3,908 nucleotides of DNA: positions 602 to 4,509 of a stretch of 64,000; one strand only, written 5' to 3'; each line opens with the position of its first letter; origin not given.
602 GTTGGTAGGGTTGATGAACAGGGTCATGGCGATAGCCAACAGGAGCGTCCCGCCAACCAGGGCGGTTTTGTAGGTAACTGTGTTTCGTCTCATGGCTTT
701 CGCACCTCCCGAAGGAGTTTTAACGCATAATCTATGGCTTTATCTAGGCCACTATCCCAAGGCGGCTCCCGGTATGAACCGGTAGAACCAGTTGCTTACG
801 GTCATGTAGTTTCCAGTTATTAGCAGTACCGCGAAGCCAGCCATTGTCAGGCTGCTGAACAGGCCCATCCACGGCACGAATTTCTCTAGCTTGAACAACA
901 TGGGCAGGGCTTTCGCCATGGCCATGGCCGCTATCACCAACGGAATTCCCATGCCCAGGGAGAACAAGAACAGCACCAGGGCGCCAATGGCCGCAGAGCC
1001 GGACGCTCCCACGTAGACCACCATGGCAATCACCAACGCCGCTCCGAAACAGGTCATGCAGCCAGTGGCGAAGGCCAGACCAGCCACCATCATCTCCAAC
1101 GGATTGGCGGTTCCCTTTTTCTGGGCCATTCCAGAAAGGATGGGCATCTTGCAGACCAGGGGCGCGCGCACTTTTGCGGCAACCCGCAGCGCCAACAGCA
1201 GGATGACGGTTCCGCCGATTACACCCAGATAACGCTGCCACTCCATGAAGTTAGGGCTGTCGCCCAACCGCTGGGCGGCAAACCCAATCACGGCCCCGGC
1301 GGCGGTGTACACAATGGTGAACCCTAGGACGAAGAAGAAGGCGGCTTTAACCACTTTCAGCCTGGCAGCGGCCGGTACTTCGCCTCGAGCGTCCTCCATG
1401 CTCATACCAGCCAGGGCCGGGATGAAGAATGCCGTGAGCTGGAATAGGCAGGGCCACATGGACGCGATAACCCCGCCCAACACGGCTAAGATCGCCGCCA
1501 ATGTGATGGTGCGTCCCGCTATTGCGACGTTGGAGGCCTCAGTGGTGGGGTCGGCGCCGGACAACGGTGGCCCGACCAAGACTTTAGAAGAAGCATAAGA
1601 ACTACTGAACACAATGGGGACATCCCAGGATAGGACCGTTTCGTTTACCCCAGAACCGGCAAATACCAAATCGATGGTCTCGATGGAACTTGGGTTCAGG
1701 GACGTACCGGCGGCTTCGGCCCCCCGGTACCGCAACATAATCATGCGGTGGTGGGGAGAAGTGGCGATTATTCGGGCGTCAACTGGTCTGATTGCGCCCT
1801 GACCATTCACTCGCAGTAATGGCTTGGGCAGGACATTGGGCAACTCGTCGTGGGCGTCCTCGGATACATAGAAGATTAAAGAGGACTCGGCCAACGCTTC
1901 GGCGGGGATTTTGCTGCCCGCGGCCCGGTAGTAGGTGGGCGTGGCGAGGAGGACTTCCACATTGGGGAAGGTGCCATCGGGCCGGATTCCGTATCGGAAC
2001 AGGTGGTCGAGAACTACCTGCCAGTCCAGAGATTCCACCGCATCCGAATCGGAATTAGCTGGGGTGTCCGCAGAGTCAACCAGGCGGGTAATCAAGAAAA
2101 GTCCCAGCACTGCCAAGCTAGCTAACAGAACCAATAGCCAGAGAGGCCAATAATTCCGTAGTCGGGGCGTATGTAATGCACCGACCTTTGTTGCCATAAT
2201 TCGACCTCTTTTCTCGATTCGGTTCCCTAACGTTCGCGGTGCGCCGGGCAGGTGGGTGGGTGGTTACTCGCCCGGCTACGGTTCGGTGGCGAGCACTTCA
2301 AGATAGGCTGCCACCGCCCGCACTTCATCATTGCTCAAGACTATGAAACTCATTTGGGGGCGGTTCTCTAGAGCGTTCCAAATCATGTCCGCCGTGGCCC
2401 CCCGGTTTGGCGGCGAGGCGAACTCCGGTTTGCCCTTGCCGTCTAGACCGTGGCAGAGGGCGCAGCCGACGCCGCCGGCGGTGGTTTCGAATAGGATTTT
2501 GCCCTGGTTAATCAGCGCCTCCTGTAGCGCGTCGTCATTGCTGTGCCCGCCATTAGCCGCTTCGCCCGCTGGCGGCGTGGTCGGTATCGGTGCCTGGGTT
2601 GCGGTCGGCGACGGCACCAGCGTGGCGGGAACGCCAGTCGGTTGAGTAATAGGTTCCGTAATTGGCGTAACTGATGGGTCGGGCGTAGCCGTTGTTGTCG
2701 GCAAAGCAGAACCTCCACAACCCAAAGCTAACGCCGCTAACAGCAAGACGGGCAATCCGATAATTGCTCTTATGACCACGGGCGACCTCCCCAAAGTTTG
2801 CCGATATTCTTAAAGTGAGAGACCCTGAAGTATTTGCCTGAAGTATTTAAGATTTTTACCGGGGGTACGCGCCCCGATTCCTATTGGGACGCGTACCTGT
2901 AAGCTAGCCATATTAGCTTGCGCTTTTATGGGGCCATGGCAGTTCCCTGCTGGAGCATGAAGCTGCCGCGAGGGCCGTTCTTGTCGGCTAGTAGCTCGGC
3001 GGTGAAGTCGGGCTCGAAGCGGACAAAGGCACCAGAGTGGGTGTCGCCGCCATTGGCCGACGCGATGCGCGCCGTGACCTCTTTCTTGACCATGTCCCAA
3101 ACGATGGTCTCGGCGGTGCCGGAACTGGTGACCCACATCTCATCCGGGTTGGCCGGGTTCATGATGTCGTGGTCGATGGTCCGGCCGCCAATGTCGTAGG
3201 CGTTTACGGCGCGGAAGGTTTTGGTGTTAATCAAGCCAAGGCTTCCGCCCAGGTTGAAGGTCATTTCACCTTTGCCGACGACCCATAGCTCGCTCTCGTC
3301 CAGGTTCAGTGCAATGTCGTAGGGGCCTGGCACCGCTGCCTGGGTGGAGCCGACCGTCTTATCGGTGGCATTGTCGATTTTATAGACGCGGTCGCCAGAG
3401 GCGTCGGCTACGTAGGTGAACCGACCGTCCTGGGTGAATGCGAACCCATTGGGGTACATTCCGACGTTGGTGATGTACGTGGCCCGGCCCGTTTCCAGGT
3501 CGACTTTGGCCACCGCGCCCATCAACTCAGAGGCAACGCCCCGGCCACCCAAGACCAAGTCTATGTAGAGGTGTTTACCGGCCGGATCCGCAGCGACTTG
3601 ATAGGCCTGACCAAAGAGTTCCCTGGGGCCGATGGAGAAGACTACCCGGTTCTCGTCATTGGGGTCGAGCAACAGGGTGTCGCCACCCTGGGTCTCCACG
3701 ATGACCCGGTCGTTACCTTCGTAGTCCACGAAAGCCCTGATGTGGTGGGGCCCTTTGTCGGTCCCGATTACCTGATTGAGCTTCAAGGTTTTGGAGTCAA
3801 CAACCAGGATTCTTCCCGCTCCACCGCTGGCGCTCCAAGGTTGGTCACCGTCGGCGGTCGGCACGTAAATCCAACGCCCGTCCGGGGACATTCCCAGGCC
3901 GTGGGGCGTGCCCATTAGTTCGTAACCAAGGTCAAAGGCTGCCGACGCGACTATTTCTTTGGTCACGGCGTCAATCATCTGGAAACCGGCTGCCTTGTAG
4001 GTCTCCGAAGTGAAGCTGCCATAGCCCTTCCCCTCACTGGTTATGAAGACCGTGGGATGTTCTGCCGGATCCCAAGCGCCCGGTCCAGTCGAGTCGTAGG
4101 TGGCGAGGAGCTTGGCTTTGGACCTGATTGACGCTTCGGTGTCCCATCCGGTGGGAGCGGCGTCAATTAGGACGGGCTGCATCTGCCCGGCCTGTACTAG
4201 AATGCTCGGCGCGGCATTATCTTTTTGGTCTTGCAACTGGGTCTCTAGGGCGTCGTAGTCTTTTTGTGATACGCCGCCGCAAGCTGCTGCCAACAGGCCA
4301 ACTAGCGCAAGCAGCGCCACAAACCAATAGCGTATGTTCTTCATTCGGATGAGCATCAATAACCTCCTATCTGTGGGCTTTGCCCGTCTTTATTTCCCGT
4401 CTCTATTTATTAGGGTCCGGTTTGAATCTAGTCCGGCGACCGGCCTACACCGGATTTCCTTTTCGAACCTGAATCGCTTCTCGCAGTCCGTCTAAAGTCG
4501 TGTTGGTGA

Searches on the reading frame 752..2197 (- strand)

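Call 61: search_protein_families(library=pfam, proteins=[window:752-2197:-], max_evalue=0.0001)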
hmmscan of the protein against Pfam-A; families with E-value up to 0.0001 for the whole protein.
window:752-2197:- (481 aa): 2 families
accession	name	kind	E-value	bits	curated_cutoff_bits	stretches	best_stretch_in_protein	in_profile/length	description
PF02683.22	DsbD_TM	-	8.6e-13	48.5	27.1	1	235-433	4-191/219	Cytochrome C biogenesis protein transmembrane domain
PF13386.12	DsbD_2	-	2.5e-08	34.5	24.9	1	283-436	33-182/199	Cytochrome C biogenesis protein transmembrane region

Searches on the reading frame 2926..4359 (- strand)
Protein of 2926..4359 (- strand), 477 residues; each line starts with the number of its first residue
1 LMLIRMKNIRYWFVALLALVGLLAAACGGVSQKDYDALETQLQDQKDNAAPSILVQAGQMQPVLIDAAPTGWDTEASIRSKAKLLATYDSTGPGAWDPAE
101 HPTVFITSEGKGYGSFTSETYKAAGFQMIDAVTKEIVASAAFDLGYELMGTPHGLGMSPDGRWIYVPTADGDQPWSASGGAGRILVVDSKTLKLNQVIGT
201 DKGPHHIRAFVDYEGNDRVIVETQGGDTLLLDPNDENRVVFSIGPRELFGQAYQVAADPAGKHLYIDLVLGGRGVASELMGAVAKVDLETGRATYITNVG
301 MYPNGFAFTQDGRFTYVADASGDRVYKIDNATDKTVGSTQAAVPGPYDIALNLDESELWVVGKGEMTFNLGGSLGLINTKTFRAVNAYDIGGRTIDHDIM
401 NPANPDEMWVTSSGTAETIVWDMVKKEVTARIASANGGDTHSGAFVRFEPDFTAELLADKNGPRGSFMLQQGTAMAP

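Call 61: search_protein_families(library=pfam, proteins=[window:2926-4359:-], max_evalue=0.0001)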
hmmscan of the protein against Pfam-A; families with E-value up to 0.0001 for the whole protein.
window:2926-4359:- (477 aa): 1 family
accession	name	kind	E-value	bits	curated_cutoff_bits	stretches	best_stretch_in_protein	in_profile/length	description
PF08450.18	SGL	-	1.1e-07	32.2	26.3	1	206-337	42-171/246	SMP-30/Gluconolactonase/LRE-like region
